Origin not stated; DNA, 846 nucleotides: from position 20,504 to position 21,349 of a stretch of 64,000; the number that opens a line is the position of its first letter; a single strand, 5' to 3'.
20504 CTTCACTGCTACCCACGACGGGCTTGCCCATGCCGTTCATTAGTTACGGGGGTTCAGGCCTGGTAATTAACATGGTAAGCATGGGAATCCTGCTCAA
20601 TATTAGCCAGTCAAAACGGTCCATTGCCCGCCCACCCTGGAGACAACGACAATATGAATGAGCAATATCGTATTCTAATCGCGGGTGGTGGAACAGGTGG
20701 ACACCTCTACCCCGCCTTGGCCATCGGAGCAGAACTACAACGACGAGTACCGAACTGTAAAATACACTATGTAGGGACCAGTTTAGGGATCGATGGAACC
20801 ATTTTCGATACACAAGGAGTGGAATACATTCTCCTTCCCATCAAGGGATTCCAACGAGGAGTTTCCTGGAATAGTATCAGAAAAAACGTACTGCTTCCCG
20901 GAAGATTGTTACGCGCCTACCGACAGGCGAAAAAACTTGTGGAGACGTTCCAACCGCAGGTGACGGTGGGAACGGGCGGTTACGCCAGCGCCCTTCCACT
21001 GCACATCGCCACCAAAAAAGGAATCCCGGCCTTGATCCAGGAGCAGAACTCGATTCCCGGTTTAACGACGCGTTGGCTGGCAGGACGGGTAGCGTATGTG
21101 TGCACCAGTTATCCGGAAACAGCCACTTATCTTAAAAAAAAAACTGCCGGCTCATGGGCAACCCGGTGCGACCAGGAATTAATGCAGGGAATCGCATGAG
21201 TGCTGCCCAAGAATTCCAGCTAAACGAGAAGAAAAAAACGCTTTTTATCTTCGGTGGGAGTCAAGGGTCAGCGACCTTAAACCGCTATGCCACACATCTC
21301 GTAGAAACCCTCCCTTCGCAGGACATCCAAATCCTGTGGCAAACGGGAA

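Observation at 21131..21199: Essential murG is split by a frameshift inside an A10 homopolymer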

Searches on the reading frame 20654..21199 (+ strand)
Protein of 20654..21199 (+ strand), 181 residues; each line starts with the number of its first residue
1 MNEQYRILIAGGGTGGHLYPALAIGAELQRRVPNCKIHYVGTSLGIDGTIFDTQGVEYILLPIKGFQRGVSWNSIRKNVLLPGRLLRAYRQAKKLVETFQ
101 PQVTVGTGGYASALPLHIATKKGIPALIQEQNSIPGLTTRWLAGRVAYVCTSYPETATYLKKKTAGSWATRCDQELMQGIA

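Call 7: search_protein_families(library=pfam, proteins=[window:20654-21199:+])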
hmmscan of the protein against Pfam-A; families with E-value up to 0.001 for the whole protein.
window:20654-21199:+ (181 aa): 1 family
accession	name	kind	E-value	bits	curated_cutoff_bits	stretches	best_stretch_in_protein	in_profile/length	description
PF03033.26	Glyco_transf_28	-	3.1e-29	102.3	26.2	1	7-148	1-136/139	Glycosyltransferase family 28 N-terminal domain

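Call 10: find_encoding_contigs(protein=window:20654-21199:+, flank=10000, max_places=10)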
Protein window:20654-21199:+ (181 aa): 1 contig read that carries it; 1 place shown.
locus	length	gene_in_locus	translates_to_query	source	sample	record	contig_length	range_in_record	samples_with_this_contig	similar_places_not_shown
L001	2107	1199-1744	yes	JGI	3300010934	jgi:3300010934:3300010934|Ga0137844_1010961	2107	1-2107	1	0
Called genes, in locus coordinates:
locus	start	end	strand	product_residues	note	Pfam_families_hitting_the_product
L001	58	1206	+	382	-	PF01098:FTSW_RODA_SPOVE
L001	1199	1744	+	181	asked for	PF03033:Glyco_transf_28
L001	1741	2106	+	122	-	?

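Call 15: find_homologous_proteins(query=window:20654-21196:+)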
Query window:20654-21196:+ (181 aa): 521 proteins with E <= 0.001 among 726 candidates; the best 120 are listed.
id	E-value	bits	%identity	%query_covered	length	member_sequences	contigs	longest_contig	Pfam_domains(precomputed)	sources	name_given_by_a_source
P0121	4.1e-117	406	100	100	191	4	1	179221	PF03033.27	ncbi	-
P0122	1.4e-96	339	83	100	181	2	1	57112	PF03033.27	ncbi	ncbi:MAG: glycosyltransferase [Fidelibacterota bacterium]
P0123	1.6e-95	336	84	100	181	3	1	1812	PF03033.27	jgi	-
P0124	3.7e-92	325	82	100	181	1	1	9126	PF03033.27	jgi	jgi:UDP-N-acetylglucosamine--N-acetylmuramyl-(pentapeptide) pyrophosphoryl-undecaprenol N-acetylgluc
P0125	2.9e-58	214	56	98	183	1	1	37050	PF03033.27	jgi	jgi:UDP-N-acetylglucosamine--N-acetylmuramyl-(pentapeptide) pyrophosphoryl-undecaprenol N-acetylgluc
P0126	4.8e-55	204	55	96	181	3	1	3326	PF03033.27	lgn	-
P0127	1.6e-54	202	56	97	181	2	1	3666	PF03033.27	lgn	-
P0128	8.7e-52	193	51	88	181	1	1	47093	PF03033.27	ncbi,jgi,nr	ncbi:MAG: hypothetical protein GXO92_05630 [FCB group bacterium]|nr:hypothetical protein [FCB group 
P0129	4.3e-50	188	53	97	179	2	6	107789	PF03033.27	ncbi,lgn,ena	-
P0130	5.3e-50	187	54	94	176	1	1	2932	PF13579.13,PF03033.27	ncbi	ncbi:MAG: glycosyltransferase [Fidelibacterota bacterium]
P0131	2.2e-49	185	48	91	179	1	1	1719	PF03033.27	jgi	-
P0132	4.4e-49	184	52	81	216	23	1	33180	PF03033.27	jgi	-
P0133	5.4e-49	184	52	91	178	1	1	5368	PF03033.27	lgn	-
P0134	2.0e-48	182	51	97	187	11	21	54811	PF03033.27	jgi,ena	jgi:UDP-N-acetylglucosamine--N-acetylmuramyl-(pentapeptide) pyrophosphoryl-undecaprenol N-acetylgluc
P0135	3.0e-48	182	49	81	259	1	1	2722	PF02416.22,PF03033.27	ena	-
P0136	5.0e-48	181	54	97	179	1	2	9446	PF03033.27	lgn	-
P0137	6.5e-48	181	52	97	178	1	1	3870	PF03033.27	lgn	-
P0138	8.4e-48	180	49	90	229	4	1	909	PF03033.27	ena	-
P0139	1.1e-47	180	50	83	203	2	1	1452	PF03033.27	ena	-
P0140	1.2e-47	180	48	99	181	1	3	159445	PF03033.27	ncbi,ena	-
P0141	3.0e-47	178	50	99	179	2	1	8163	PF03033.27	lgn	-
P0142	3.8e-47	178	52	97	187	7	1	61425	PF03033.27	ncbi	-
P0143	4.1e-47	178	51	92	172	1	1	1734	PF03033.27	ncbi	ncbi:MAG: glycosyltransferase [Fidelibacterota bacterium]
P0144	4.7e-47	178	48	97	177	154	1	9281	PF03033.27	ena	-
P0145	5.6e-47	177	51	97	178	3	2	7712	PF03033.27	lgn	-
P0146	6.2e-47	177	48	84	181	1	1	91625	PF03033.27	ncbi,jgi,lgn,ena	-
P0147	7.2e-47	177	47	90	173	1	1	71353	PF03033.27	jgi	jgi:UDP-N-acetylglucosamine--N-acetylmuramyl-(pentapeptide) pyrophosphoryl-undecaprenol N-acetylgluc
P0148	8.8e-47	177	50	83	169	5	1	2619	PF03033.27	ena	-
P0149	9.5e-47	177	55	78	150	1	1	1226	PF03033.27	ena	-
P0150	1.2e-46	176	47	94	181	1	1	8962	PF03033.27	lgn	-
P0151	1.4e-46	176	50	99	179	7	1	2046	PF03033.27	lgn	-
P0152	1.6e-46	176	52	87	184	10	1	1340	PF03033.27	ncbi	-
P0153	1.6e-46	176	50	97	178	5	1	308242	PF03033.27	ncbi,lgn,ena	-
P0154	2.0e-46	176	49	99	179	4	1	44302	PF03033.27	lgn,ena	-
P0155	2.1e-46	176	52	92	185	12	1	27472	PF13579.13,PF03033.27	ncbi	-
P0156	3.2e-46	175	47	94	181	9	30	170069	PF03033.27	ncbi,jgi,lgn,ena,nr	ncbi:MAG: glycosyltransferase [Candidatus Marinimicrobia bacterium]|jgi:UDP-N-acetylglucosamine--N-a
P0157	3.4e-46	175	48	94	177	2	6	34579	PF03033.27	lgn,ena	-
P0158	4.7e-46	174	50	94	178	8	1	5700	PF03033.27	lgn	-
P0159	5.2e-46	174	49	97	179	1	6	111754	PF03033.27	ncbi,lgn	ncbi:MAG: glycosyltransferase [Fidelibacterota bacterium]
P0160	9.8e-46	173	49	81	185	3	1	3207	PF03033.27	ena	-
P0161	1.0e-45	173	52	79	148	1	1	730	PF03033.27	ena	-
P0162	1.2e-45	173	47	94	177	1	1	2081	PF03033.27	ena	-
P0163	1.2e-45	173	47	94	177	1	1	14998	PF03033.27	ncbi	-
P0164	2.0e-45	172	47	90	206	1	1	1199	PF03033.27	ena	-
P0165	2.2e-45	172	51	97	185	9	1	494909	PF03033.27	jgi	-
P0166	2.3e-45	172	49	97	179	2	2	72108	PF03033.27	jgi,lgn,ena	-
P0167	2.9e-45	172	50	96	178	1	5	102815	PF03033.27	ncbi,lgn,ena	-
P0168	3.3e-45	172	46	94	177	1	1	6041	PF03033.27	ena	-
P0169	3.5e-45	172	47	94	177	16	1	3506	PF03033.27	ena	-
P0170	4.0e-45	171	48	83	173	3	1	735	PF03033.27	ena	-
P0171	4.5e-45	171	49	87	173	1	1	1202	PF03033.27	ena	-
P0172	4.6e-45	171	47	94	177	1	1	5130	PF03033.27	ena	-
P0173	4.8e-45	171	47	82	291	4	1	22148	PF04101.23,PF03033.27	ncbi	ncbi:MAG: UDP-N-acetylglucosamine--N-acetylmuramyl-(pentapeptide) pyrophosphoryl-undecaprenol N-acet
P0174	6.3e-45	171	46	94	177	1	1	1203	PF03033.27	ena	-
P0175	7.5e-45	171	48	86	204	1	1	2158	PF03033.27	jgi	jgi:UDP-N-acetylglucosamine--N-acetylmuramyl-(pentapeptide) pyrophosphoryl-undecaprenol N-acetylgluc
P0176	1.3e-44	170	49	97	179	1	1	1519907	PF03033.27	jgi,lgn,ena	-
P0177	1.5e-44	170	49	83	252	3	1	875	PF03033.27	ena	-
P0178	1.6e-44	169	45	91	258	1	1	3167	PF04101.23,PF03033.27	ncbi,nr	ncbi:MAG: UDP-N-acetylglucosamine--N-acetylmuramyl-(pentapeptide) pyrophosphoryl-undecaprenol N-acet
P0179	2.5e-44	169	48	88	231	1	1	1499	PF03033.27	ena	-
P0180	2.5e-44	169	48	100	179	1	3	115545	PF03033.27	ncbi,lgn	-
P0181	4.5e-44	168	48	94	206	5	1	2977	PF03033.27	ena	-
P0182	7.0e-44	167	52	79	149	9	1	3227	PF03033.27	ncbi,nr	ncbi:MAG: glycosyltransferase, partial [Candidatus Marinimicrobia bacterium]|nr:glycosyltransferase 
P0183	8.8e-44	167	56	76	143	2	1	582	PF03033.27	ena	-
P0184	1.5e-43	166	50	71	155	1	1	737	PF03033.27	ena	-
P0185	4.3e-43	165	43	76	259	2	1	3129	PF04101.23,PF03033.27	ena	-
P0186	5.0e-43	165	49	97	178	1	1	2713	PF03033.27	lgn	-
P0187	9.7e-43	164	42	76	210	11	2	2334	PF03033.27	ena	-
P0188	1.7e-41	160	48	92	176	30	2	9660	PF03033.27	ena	-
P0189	2.7e-41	159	48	88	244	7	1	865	PF03033.27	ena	-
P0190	3.1e-41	159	49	91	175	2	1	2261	PF03033.27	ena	-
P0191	6.3e-41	158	48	92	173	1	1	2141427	PF03033.27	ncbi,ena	-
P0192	8.2e-41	157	49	91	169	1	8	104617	PF03033.27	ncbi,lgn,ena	-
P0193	9.0e-41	157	45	90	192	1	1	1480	PF03033.27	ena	-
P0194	1.6e-40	156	44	76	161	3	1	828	PF03033.27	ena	-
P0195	1.2e-39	154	46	87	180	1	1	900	PF03033.27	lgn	-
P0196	5.1e-39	152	40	85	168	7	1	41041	PF03033.27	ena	-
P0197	2.0e-38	150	44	91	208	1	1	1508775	PF03033.27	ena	-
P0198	2.7e-38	149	46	92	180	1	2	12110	PF03033.27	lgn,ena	-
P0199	3.0e-38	149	46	90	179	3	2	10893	PF03033.27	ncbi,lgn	-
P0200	5.1e-38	148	59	65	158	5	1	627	PF03033.27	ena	-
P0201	5.3e-38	148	46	89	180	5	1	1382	PF03033.27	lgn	-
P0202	5.4e-38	148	53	72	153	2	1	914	PF03033.27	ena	-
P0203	1.1e-37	147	46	91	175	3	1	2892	PF03033.27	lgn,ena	-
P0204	3.8e-37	145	50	83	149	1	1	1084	PF03033.27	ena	-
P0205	6.2e-37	145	44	81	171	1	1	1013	PF03033.27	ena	-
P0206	7.7e-37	144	53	72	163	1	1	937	PF03033.27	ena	-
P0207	1.3e-36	144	45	88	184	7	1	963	PF03033.27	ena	-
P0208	5.1e-36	142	50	71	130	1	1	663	PF03033.27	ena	-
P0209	1.7e-35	140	58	62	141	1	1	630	PF03033.27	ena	-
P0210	3.7e-35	139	47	87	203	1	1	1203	PF03033.27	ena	-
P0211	1.4e-34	137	47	85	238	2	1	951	PF03033.27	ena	-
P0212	2.1e-34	136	49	81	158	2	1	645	PF03033.27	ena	-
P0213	2.3e-33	133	45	85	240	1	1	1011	PF03033.27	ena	-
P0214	4.5e-33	132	45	86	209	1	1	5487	PF03033.27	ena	-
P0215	8.4e-33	131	43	93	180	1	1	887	PF03033.27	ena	-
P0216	1.3e-32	131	46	83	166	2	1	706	PF03033.27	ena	-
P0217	1.5e-32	130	53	64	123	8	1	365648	PF03033.27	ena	-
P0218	2.0e-32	130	50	67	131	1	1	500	PF03033.27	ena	-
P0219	2.1e-32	130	43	91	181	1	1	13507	PF03033.27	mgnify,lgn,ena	mgnify:CR=1 FL=1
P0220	3.1e-32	129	41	86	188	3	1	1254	PF03033.27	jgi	-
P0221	1.1e-31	128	41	86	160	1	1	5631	PF13579.13,PF03033.27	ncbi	ncbi:MAG TPA: UDP-N-acetylglucosamine--N-acetylmuramyl-(pentapeptide) pyrophosphoryl-undecaprenol N-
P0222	1.6e-31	127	46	86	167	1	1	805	PF03033.27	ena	-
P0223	2.4e-31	127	52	63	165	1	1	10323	PF03033.27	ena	-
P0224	2.6e-31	126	52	69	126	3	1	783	PF03033.27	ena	-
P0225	3.1e-31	126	41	85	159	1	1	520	PF03033.27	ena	-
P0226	4.6e-31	126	52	66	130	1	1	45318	PF03033.27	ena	-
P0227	4.7e-31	126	40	89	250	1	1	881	PF03033.27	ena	-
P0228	9.1e-31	125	46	78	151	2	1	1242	PF03033.27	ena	-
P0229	1.1e-30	124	44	86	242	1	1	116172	PF13579.13,PF03033.27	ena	-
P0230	1.5e-30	124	40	92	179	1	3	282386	PF03033.27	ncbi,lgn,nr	ncbi:MAG: glycosyltransferase [Candidatus Marinimicrobia bacterium]|nr:glycosyltransferase [Candidat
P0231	1.8e-30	124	42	89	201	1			PF03033.27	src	-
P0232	2.1e-30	123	40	87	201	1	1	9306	PF03033.27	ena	-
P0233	2.1e-30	123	46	76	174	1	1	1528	PF03033.27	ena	-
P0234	2.4e-30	123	42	92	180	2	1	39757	PF13579.13,PF03033.27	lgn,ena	-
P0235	2.7e-30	123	40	90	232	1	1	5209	PF03033.27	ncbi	ncbi:MAG: UDP-N-acetylglucosamine--N-acetylmuramyl-(pentapeptide) pyrophosphoryl-undecaprenol N-acet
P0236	3.3e-30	123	39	78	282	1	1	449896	PF04101.23,PF13579.13,PF03033.27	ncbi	-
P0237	3.9e-30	123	42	90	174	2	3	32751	PF03033.27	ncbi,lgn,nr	ncbi:MAG: UDP-N-acetylglucosamine--N-acetylmuramyl-(pentapeptide) pyrophosphoryl-undecaprenol N-acet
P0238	4.3e-30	122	42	91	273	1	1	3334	PF03033.27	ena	-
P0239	4.8e-30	122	53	64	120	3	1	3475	PF03033.27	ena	-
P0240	5.0e-30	122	40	86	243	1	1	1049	PF03033.27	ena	-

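Call 18: find_encoding_contigs(protein=P0121, flank=2000, max_places=5)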
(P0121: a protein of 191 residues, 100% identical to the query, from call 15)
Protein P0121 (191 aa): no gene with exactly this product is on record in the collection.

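Call 19: find_encoding_contigs(protein=P0122, flank=3000, max_places=5)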
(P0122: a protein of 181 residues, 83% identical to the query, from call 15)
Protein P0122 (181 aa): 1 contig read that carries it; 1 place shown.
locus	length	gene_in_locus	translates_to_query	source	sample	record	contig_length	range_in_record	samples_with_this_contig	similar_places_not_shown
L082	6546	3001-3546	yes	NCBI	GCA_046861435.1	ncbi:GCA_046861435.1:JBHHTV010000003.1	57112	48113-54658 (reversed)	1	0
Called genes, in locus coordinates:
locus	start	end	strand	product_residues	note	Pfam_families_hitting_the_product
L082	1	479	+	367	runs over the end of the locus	PF00953:Glycos_transf_4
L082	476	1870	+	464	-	PF21799:MurD-like_N, PF21377:MurD_N (faint), PF08245:Mur_ligase_M, PF02875:Mur_ligase_C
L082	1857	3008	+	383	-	PF01098:FTSW_RODA_SPOVE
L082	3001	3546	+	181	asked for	PF03033:Glyco_transf_28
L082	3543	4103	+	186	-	PF04101:Glyco_tran_28_C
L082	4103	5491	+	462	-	PF01225:Mur_ligase, PF08245:Mur_ligase_M, PF02875:Mur_ligase_C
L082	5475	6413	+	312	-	PF01565:FAD_binding_4, PF02873:MurB_C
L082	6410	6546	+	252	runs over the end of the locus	PF08478:POTRA_1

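Call 20: find_encoding_contigs(protein=P0176, flank=3000, max_places=5)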
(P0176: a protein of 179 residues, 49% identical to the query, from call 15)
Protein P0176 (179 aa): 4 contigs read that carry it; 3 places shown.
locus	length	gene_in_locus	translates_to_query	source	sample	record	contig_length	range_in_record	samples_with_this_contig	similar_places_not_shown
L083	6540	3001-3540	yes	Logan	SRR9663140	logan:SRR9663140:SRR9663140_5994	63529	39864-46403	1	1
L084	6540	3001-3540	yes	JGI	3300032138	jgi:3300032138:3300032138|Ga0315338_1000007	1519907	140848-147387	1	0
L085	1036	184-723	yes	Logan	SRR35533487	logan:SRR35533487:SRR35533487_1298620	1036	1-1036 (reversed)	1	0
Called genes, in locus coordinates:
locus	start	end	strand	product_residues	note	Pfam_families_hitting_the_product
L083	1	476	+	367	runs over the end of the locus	PF10555:MraY_sig1 (weak), PF00953:Glycos_transf_4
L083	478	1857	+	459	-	PF21377:MurD_N (weak), PF21799:MurD-like_N (weak), PF08245:Mur_ligase_M, PF02875:Mur_ligase_C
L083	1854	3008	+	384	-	PF01098:FTSW_RODA_SPOVE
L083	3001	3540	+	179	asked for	PF03033:Glyco_transf_28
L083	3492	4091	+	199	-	PF04101:Glyco_tran_28_C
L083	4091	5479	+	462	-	PF01225:Mur_ligase, PF08245:Mur_ligase_M, PF02875:Mur_ligase_C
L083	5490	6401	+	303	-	PF01565:FAD_binding_4, PF02873:MurB_C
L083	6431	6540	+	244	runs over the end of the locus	PF08478:POTRA_1 (weak), PF03799:FtsQ_DivIB_C (weak)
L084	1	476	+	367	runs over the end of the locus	PF10555:MraY_sig1 (weak), PF00953:Glycos_transf_4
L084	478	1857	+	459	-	PF21377:MurD_N (weak), PF21799:MurD-like_N (weak), PF08245:Mur_ligase_M, PF02875:Mur_ligase_C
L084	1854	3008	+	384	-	PF01098:FTSW_RODA_SPOVE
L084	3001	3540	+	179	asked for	PF03033:Glyco_transf_28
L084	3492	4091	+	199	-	PF04101:Glyco_tran_28_C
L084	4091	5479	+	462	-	PF01225:Mur_ligase, PF08245:Mur_ligase_M, PF02875:Mur_ligase_C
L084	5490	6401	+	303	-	PF01565:FAD_binding_4, PF02873:MurB_C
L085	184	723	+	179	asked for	PF03033:Glyco_transf_28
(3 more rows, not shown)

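Call 25: find_encoding_contigs(protein=P0125, flank=3000, max_places=3)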
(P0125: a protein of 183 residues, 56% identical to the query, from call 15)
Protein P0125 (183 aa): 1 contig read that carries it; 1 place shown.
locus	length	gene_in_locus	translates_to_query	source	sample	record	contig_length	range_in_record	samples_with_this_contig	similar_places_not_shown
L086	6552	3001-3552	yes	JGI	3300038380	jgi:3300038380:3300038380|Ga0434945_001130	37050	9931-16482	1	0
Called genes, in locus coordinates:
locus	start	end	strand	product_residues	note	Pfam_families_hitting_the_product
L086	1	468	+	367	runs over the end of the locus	PF10555:MraY_sig1 (weak), PF00953:Glycos_transf_4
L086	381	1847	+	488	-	PF21377:MurD_N (weak), PF21799:MurD-like_N, PF08245:Mur_ligase_M, PF02875:Mur_ligase_C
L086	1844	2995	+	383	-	PF01098:FTSW_RODA_SPOVE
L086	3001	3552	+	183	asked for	PF03033:Glyco_transf_28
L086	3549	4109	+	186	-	PF04101:Glyco_tran_28_C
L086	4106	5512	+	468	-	PF01225:Mur_ligase, PF08245:Mur_ligase_M, PF02875:Mur_ligase_C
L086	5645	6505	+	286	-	PF01565:FAD_binding_4, PF02873:MurB_C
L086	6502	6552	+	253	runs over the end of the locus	PF08478:POTRA_1, PF03799:FtsQ_DivIB_C (weak)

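Call 26: find_encoding_contigs(protein=P0128, flank=3000, max_places=3)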
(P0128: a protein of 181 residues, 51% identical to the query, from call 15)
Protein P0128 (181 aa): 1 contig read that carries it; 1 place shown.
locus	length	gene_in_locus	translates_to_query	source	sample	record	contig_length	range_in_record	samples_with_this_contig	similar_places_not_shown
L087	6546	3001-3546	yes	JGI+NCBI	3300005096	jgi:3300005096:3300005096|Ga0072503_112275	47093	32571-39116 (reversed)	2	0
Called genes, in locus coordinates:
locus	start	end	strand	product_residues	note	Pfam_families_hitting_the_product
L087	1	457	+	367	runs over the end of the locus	PF10555:MraY_sig1 (weak), PF00953:Glycos_transf_4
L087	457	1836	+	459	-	PF21799:MurD-like_N (weak), PF08245:Mur_ligase_M, PF02875:Mur_ligase_C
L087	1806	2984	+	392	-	PF01098:FTSW_RODA_SPOVE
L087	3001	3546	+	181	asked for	PF03033:Glyco_transf_28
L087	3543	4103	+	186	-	PF04101:Glyco_tran_28_C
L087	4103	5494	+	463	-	PF01225:Mur_ligase, PF08245:Mur_ligase_M, PF02875:Mur_ligase_C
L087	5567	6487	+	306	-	PF01565:FAD_binding_4, PF02873:MurB_C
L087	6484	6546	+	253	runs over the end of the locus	PF08478:POTRA_1, PF03799:FtsQ_DivIB_C (faint)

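Call 27: find_encoding_contigs(protein=P0230, flank=3000, max_places=3)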
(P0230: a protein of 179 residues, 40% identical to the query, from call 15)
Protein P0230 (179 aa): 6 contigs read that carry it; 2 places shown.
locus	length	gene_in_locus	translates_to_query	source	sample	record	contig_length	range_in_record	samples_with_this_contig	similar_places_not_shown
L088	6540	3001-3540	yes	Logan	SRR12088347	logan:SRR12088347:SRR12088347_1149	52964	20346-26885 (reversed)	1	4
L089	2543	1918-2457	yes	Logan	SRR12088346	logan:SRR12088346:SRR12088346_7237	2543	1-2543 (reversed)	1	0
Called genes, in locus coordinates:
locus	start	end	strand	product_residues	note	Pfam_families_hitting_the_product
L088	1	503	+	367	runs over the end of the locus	PF10555:MraY_sig1 (faint), PF00953:Glycos_transf_4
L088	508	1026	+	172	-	PF01262:AlaDh_PNT_C (weak), PF21799:MurD-like_N, PF21377:MurD_N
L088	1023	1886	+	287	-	PF08245:Mur_ligase_M, PF02875:Mur_ligase_C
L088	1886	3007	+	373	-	PF01098:FTSW_RODA_SPOVE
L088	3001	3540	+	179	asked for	PF03033:Glyco_transf_28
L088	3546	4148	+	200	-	PF04101:Glyco_tran_28_C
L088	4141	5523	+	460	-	PF01225:Mur_ligase, PF08245:Mur_ligase_M, PF02875:Mur_ligase_C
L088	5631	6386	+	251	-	PF08478:POTRA_1, PF03799:FtsQ_DivIB_C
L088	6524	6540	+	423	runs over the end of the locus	PF11104:PilM_2 (faint), PF14450:FtsA, PF02491:SHS2_FTSA, PF00012:HSP70 (weak), PF06723:MreB_Mbl, PF06277:EutA (weak), PF14450:FtsA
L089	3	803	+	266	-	?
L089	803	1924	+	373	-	PF01098:FTSW_RODA_SPOVE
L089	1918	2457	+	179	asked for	PF03033:Glyco_transf_28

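Call 61: find_encoding_contigs(protein=P0241, flank=1500, max_places=5)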
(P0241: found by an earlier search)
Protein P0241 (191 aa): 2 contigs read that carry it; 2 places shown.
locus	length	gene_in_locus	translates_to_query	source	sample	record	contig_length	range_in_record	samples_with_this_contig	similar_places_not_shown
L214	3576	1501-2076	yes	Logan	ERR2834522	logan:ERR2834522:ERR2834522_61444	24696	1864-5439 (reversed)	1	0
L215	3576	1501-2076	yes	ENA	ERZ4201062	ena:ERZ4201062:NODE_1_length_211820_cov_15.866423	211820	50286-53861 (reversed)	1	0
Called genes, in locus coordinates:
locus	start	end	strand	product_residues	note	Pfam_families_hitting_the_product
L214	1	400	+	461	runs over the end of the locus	PF21377:MurD_N (faint), PF21799:MurD-like_N, PF08245:Mur_ligase_M, PF02875:Mur_ligase_C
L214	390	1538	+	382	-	PF01098:FTSW_RODA_SPOVE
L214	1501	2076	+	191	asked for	PF03033:Glyco_transf_28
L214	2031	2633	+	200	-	PF04101:Glyco_tran_28_C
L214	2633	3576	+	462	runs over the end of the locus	PF01225:Mur_ligase, PF08245:Mur_ligase_M, PF02875:Mur_ligase_C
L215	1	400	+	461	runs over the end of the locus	PF21377:MurD_N (faint), PF21799:MurD-like_N, PF08245:Mur_ligase_M, PF02875:Mur_ligase_C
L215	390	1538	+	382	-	PF01098:FTSW_RODA_SPOVE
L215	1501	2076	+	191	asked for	PF03033:Glyco_transf_28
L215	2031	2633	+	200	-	PF04101:Glyco_tran_28_C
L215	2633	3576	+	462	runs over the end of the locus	PF01225:Mur_ligase, PF08245:Mur_ligase_M, PF02875:Mur_ligase_C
